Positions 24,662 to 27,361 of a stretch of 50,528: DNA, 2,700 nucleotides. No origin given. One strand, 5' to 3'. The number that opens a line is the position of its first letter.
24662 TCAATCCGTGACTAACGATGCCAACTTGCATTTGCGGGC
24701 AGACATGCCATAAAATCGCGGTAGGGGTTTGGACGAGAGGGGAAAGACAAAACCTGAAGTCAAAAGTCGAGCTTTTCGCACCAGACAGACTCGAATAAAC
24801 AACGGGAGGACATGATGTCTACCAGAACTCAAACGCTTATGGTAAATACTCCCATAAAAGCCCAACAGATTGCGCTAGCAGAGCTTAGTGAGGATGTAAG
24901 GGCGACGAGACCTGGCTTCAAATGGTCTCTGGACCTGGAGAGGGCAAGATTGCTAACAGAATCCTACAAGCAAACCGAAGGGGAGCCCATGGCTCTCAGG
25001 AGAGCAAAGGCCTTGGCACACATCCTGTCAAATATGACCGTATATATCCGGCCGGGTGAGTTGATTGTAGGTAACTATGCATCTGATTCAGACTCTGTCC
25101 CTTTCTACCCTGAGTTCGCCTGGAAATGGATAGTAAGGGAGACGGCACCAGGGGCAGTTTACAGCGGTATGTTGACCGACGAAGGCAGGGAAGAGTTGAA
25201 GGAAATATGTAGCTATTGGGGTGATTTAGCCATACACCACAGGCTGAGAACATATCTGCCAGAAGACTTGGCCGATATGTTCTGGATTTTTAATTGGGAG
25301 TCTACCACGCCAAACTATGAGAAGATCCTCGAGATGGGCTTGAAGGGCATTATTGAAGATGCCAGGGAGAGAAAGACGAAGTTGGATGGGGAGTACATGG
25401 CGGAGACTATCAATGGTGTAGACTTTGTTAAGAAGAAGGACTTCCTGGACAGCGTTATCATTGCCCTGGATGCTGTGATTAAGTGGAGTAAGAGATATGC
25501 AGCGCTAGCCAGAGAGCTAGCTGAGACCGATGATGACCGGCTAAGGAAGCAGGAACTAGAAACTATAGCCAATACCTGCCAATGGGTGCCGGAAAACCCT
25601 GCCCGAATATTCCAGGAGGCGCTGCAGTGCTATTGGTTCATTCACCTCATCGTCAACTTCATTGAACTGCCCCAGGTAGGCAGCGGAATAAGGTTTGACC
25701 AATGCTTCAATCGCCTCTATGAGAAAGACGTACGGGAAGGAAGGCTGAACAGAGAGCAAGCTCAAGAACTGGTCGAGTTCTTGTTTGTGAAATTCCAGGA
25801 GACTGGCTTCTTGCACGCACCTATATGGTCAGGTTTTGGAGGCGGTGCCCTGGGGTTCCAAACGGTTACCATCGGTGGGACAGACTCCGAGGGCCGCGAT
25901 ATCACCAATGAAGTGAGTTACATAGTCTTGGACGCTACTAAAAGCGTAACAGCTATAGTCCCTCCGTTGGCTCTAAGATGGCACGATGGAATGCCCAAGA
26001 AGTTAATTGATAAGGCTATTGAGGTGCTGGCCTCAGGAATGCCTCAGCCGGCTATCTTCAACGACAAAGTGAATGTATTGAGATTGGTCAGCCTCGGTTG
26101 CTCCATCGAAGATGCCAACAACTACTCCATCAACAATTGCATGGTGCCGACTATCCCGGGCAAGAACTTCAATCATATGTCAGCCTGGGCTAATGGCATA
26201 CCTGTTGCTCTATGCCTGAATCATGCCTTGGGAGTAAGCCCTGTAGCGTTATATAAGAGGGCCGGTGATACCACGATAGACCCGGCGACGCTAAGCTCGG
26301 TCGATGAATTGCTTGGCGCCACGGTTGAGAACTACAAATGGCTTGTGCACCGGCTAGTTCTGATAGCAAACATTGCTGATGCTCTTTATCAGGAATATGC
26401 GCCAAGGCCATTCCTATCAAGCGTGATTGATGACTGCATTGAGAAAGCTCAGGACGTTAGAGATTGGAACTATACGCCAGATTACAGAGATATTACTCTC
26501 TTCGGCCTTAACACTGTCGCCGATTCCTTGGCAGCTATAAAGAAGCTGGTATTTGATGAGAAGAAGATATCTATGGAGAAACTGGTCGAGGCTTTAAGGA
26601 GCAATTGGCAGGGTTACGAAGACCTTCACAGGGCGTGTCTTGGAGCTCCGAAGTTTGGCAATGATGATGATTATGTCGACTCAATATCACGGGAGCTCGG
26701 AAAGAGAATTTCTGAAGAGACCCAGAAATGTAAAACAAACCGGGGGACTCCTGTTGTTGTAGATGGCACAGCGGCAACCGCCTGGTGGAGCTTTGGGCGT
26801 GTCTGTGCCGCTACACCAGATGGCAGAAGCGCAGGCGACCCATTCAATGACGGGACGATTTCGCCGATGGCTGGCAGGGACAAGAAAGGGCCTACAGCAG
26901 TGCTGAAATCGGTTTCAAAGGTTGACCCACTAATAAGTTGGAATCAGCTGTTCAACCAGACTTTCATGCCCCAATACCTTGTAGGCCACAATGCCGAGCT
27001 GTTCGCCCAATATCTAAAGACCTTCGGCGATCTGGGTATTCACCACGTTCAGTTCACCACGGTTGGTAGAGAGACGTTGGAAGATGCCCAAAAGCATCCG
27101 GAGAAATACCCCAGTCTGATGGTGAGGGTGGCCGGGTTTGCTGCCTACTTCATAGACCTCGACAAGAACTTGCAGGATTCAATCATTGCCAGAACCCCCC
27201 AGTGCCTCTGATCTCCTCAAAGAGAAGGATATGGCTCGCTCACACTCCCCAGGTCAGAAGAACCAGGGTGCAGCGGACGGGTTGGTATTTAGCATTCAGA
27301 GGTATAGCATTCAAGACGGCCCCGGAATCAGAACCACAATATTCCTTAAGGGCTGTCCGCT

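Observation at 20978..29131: Two dissimilar glycyl-radical enzymes served by one activase inside a CoA-ester catabolic island: a candidate undescribed anaerobic pathway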

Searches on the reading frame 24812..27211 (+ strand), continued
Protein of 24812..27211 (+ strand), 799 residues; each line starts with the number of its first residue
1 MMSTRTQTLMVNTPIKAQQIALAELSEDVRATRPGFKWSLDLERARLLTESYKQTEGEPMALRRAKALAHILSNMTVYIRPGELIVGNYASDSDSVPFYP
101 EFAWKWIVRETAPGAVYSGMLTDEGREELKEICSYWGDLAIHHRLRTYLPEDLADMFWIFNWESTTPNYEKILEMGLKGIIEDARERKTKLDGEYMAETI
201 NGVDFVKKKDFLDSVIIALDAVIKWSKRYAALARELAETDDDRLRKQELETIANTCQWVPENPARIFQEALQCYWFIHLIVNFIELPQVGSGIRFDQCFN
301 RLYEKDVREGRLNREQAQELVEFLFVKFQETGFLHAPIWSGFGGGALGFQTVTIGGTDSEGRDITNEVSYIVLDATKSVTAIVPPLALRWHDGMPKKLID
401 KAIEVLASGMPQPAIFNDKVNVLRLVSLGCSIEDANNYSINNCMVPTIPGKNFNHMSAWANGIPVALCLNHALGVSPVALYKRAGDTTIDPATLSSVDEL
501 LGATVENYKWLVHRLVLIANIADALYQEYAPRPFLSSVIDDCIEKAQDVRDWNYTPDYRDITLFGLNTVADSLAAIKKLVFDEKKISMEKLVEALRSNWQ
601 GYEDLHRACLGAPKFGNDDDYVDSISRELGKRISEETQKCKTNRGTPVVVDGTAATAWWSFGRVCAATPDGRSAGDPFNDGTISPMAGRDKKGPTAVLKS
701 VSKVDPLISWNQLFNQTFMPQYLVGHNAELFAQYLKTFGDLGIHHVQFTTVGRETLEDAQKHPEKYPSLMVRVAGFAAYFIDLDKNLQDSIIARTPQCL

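Call 81: search_protein_families(library=ncbifam, proteins=[L048:7320-9965:+, L048:3560-5260:+, L048:14979-16685:+, L048:18489-20180:+, L048:5278-6420:+, L048:6467-7273:+], max_evalue=1e-20)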
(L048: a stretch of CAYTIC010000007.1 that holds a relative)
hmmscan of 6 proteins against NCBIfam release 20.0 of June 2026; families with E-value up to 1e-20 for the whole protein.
L048:7320-9965:+ (881 aa): 14 families
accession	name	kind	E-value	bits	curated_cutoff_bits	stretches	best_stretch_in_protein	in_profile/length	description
NF058606.1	GlBtMonoRdsGbcB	equivalog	3e-51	174.4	500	1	544-879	13-360/362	glycine betaine monooxygenase reductase subunit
NF007964.0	PRK10684.1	equivalog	1.7e-47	162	383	1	546-878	11-331/333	NADH oxidoreductase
TIGR02160.1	PA_CoA_Oxy5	hypoth_equivalog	5e-44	150.6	420.8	1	546-876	3-345/352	1,2-phenylacetyl-CoA epoxidase subunit PaaE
TIGR02730.1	carot_isom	equivalog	2.7e-38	132.1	586.9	1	4-498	1-491/493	carotenoid isomerase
NF040810.1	BenC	equivalog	3.2e-38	131.7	430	1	538-768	98-322/333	benzoate 1,2-dioxygenase electron transfer component BenC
NF009805.0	PRK13289.1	equivalog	3.8e-36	124.9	432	1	547-781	157-397/399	NO-inducible flavohemoprotein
TIGR02734.1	crtI_fam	subfamily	9.7e-35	120.2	238.1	1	6-503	1-496/504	phytoene desaturase family protein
TIGR02733.1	desat_CrtD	equivalog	1.2e-33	116.6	549.7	0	212-496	219-489/492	C-3',4' desaturase CrtD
NF045803.1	MethMoxFADbindMmoC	equivalog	3e-33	115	500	1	573-773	139-337/343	aromatic/alkene monooxygenase hydroxylase FAD-binding subunit MmoC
NF008822.0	PRK11872.1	equivalog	7.2e-25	87.7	402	1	540-761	102-320/341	anthranilate 1,2-dioxygenase electron transfer component AntC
NF058655.1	CrtID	equivalog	1.6e-23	83.3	640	1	7-491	2-477/478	bifunctional phytoene desaturase/3,4-desaturase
TIGR01941.1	nqrF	equivalog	5.2e-22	78.3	295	0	612-768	236-395/405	NADH:ubiquinone reductase (Na(+)-transporting) subunit F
NF045689.1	BCarotKetCrtO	equivalog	8.2e-22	77.5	1000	0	1-44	1-44/563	beta-carotene ketolase CrtO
NF045637.1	carotdesatCrtDProt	equivalog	2e-21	76.1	580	0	136-498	133-485/485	1-hydroxycarotenoid 3,4-desaturase CrtD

L048:3560-5260:+ (566 aa): 79 families (the best 25 are shown)
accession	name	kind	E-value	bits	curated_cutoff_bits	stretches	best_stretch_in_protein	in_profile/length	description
NF004114.0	PRK05605.1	equivalog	3.6e-130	435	766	1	4-564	11-572/575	long-chain-fatty-acid--CoA ligase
NF005220.0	PRK06710.1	equivalog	4.6e-128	427.8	1116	1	7-557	4-549/563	long-chain-fatty-acid--CoA ligase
NF005463.0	PRK07059.1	subfamily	4.7e-122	408.2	869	1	7-559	2-554/557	long-chain-fatty-acid--CoA ligase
NF006523.0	PRK08974.1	equivalog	1.7e-120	402.8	884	1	7-561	2-553/561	long-chain-fatty-acid--CoA ligase FadD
NF004837.0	PRK06187.1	subfamily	4.4e-118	394.8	476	1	31-563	12-524/531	long-chain-fatty-acid--CoA ligase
NF004229.0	PRK05677.1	subfamily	6.6e-115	384.7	879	1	31-560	28-554/563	long-chain-fatty-acid--CoA ligase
NF006181.0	PRK08314.1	subfamily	2.4e-113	379.4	705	1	7-558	4-551/563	long-chain-fatty-acid--CoA ligase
NF006442.0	PRK08751.1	equivalog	1.9e-107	359.9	1023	1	7-559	4-556/560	long-chain fatty acid--CoA ligase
NF009139.0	PRK12492.1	equivalog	1.4e-99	334.1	1018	1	27-559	24-560/562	long-chain-fatty-acid--CoA ligase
NF004822.0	PRK06178.1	equivalog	8.4e-99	331.7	782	1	12-562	20-568/571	acyl-CoA synthetase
NF006182.0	PRK08316.1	subfamily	5.6e-95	318.8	663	1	38-563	22-519/523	fatty acyl-CoA synthetase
NF005714.0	PRK07529.1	subfamily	5.3e-85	286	632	1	53-559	64-574/640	acyl-CoA synthetase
NF005702.0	PRK07514.1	subfamily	8.2e-83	278.5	558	1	189-559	138-498/506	malonyl-CoA synthase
NF005307.0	PRK06839.1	equivalog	7.4e-81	272.3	748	1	40-560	15-492/496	o-succinylbenzoate--CoA ligase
NF009233.0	PRK12583.1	subfamily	8.9e-81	271.9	832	1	31-561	22-550/558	fatty acid CoA ligase family protein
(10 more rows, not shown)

L048:14979-16685:+ (568 aa): 90 families (the best 25 are shown)
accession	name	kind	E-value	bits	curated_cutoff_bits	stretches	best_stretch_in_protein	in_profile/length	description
NF004114.0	PRK05605.1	equivalog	2.7e-145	484.9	766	1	4-555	15-567/575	long-chain-fatty-acid--CoA ligase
NF005220.0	PRK06710.1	equivalog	7.6e-145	483.2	1116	1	2-560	3-556/563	long-chain-fatty-acid--CoA ligase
NF005463.0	PRK07059.1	subfamily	4.8e-131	437.9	869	1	5-555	4-554/557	long-chain-fatty-acid--CoA ligase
NF006523.0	PRK08974.1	equivalog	7.2e-126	420.5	884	1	4-560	3-556/561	long-chain-fatty-acid--CoA ligase FadD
NF006181.0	PRK08314.1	subfamily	2.4e-124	415.7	705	1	4-560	5-557/563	long-chain-fatty-acid--CoA ligase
NF004837.0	PRK06187.1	subfamily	3.5e-121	405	476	1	23-555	7-520/531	long-chain-fatty-acid--CoA ligase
NF004229.0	PRK05677.1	subfamily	1.1e-120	403.8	879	1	2-561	2-559/563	long-chain-fatty-acid--CoA ligase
NF006442.0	PRK08751.1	equivalog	8.8e-116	387.5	1023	1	4-554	5-555/560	long-chain fatty acid--CoA ligase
NF009139.0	PRK12492.1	equivalog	2.4e-114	382.8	1018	1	6-554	6-559/562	long-chain-fatty-acid--CoA ligase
NF004822.0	PRK06178.1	equivalog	3.5e-104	349.4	782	1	6-554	18-564/571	acyl-CoA synthetase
NF005702.0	PRK07514.1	subfamily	2.2e-97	326.5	558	1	193-555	145-498/506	malonyl-CoA synthase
NF005714.0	PRK07529.1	subfamily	2.4e-95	320.2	632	1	49-559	63-578/640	acyl-CoA synthetase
NF006182.0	PRK08316.1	subfamily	9.6e-95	318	663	1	23-555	10-515/523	fatty acyl-CoA synthetase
NF009233.0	PRK12583.1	subfamily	7.8e-91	305.1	832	1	19-557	13-550/558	fatty acid CoA ligase family protein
TIGR03205.1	pimA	equivalog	1.3e-90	304.4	705.6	1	10-551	8-538/541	dicarboxylate--CoA ligase PimA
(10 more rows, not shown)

L048:18489-20180:+ (563 aa): 89 families (the best 25 are shown)
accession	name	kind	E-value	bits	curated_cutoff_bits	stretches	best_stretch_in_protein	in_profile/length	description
NF004114.0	PRK05605.1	equivalog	2.2e-143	478.6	766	1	2-560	13-572/575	long-chain-fatty-acid--CoA ligase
NF005220.0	PRK06710.1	equivalog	1.2e-142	475.9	1116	1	3-561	4-557/563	long-chain-fatty-acid--CoA ligase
NF005463.0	PRK07059.1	subfamily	1.6e-134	449.4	869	1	3-556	2-555/557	long-chain-fatty-acid--CoA ligase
NF006181.0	PRK08314.1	subfamily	5.9e-129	430.9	705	1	3-562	4-559/563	long-chain-fatty-acid--CoA ligase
NF004229.0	PRK05677.1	subfamily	1.2e-125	420.2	879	1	2-562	2-560/563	long-chain-fatty-acid--CoA ligase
NF004837.0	PRK06187.1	subfamily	4.2e-125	418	476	1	23-561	7-526/531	long-chain-fatty-acid--CoA ligase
NF006523.0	PRK08974.1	equivalog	6.4e-125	417.4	884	1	3-562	2-558/561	long-chain-fatty-acid--CoA ligase FadD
NF006442.0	PRK08751.1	equivalog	2.7e-114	382.6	1023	1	3-556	4-557/560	long-chain fatty acid--CoA ligase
NF009139.0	PRK12492.1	equivalog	1.8e-113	379.9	1018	1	4-555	4-560/562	long-chain-fatty-acid--CoA ligase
NF004822.0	PRK06178.1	equivalog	3.3e-104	349.5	782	1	4-557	16-567/571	acyl-CoA synthetase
NF006182.0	PRK08316.1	subfamily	3.8e-99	332.5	663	1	23-559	10-519/523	fatty acyl-CoA synthetase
NF009233.0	PRK12583.1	subfamily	5.3e-94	315.6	832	1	18-558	12-551/558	fatty acid CoA ligase family protein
NF005702.0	PRK07514.1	subfamily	3.6e-93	312.6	558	1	192-558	144-501/506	malonyl-CoA synthase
NF005714.0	PRK07529.1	subfamily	2.9e-92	310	632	1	46-560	60-579/640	acyl-CoA synthetase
NF005801.1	PRK07656.1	equivalog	6.5e-89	298.8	657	1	25-553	2-499/500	FadD3 family acyl-CoA ligase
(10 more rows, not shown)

L048:5278-6420:+ (380 aa): 1 family
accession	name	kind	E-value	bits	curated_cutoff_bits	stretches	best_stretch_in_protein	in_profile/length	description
TIGR03151.1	enACPred_II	equivalog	1.7e-70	237.8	453.1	1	128-370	77-306/307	enoyl-[acyl-carrier-protein] reductase FabK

L048:6467-7273:+ (268 aa): 61 families (the best 25 are shown)
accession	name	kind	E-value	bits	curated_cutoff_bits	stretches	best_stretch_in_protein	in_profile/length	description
NF006699.0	PRK09245.1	subfamily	4.2e-66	222.9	354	1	8-268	5-266/266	crotonase/enoyl-CoA hydratase family protein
NF004635.0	PRK05981.1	equivalog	1.3e-64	218.3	351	1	3-268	1-266/266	enoyl-CoA hydratase/isomerase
TIGR02280.1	PaaB1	equivalog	2e-64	217.6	345.15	1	10-268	3-256/256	2-(1,2-epoxy-1,2-dihydrophenyl)acetyl-CoA isomerase PaaG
NF004475.0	PRK05809.1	subfamily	9.4e-62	208.8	394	1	3-268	1-260/260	short-chain-enoyl-CoA hydratase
NF051848.1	EnCoAHydtEchA19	equivalog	3e-61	207.2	400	1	9-268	3-258/258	enoyl-CoA hydratase EchA19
NF006107.0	PRK08258.1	equivalog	4.3e-60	203.3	330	1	7-268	18-277/277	enoyl-CoA hydratase family protein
NF005802.0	PRK07657.1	equivalog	2.6e-59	200.9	363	1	15-267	13-259/260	enoyl-CoA hydratase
NF006109.0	PRK08260.1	subfamily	6.4e-59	199.6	320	1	3-267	1-277/296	enoyl-CoA hydratase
NF004857.0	PRK06210.1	equivalog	9.3e-58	195.8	341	1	5-267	7-274/275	enoyl-CoA hydratase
NF004634.0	PRK05980.1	equivalog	7.7e-57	192.6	375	1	9-267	6-262/263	crotonase/enoyl-CoA hydratase family protein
NF004725.0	PRK06072.1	equivalog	7.5e-54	183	293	1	9-268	3-248/248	enoyl-CoA hydratase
NF006007.0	PRK08138.1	subfamily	1.9e-53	181.5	355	1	12-268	14-261/261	enoyl-CoA hydratase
NF004519.0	PRK05864.1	equivalog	5.5e-53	180.1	337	1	12-266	16-273/276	enoyl-CoA hydratase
NF004840.0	PRK06190.1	equivalog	1.4e-51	175.6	253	1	8-245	6-236/260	enoyl-CoA hydratase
NF042430.2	EnCoAhydt_DpgD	equivalog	2.4e-51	174.6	400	1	11-267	2-257/258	enoyl-CoA-hydratase DpgD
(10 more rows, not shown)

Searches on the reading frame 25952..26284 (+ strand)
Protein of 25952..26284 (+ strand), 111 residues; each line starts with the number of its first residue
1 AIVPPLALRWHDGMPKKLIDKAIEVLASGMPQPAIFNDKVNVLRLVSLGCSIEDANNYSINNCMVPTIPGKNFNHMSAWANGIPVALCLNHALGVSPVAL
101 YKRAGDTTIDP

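Call 38: search_solved_structures(query=window:25952-26284:+, max_evalue=0.001, show_alignments=5)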
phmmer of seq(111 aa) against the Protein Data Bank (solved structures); distinct sequences matched with E-value up to 0.001: 22.
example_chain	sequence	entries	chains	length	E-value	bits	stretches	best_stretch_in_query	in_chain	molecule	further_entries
7e7l_A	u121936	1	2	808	2e-13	53.6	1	4-74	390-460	Hydroxyphenylacetic acid decarboxylase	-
5kdp_A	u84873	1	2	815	1.5e-10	44.4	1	4-93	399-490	Choline trimethylamine-lyase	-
9r0v_A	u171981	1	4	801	2.7e-10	43.5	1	4-93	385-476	Choline trimethylamine-lyase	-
9ht9_A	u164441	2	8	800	2.7e-10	43.5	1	4-93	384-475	Choline trimethylamine-lyase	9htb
5faw_A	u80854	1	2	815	2.8e-10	43.5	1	4-93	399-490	Choline trimethylamine-lyase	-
5fav_A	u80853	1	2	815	2.8e-10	43.5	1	4-93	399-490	Choline trimethylamine-lyase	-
6vue_A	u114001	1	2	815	2.8e-10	43.5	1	4-93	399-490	Choline trimethylamine-lyase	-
5fay_A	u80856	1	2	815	2.8e-10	43.5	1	4-93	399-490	Choline trimethylamine-lyase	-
5fau_A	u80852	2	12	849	3e-10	43.4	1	4-93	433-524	Choline trimethylamine-lyase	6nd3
5i2a_A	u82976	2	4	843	7.9e-10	42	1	3-78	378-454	Diol-dehydratase | Diol dehydratase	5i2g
1r8w_A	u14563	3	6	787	1e-08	38.4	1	4-82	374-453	glycerol dehydratase | B12-independent glycerol dehydratase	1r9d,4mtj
8id0_A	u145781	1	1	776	1.3e-07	34.8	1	4-74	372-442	formate C-acetyltransferase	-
6xs4_A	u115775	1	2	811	3.6e-07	33.5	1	4-71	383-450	Formate C-acetyltransferase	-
5a0z_A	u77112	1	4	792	4.2e-07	33.2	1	4-87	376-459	CHOLINE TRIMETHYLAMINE LYASE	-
5a0u_A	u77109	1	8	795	4.2e-07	33.2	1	4-87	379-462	CHOLINE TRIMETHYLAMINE LYASE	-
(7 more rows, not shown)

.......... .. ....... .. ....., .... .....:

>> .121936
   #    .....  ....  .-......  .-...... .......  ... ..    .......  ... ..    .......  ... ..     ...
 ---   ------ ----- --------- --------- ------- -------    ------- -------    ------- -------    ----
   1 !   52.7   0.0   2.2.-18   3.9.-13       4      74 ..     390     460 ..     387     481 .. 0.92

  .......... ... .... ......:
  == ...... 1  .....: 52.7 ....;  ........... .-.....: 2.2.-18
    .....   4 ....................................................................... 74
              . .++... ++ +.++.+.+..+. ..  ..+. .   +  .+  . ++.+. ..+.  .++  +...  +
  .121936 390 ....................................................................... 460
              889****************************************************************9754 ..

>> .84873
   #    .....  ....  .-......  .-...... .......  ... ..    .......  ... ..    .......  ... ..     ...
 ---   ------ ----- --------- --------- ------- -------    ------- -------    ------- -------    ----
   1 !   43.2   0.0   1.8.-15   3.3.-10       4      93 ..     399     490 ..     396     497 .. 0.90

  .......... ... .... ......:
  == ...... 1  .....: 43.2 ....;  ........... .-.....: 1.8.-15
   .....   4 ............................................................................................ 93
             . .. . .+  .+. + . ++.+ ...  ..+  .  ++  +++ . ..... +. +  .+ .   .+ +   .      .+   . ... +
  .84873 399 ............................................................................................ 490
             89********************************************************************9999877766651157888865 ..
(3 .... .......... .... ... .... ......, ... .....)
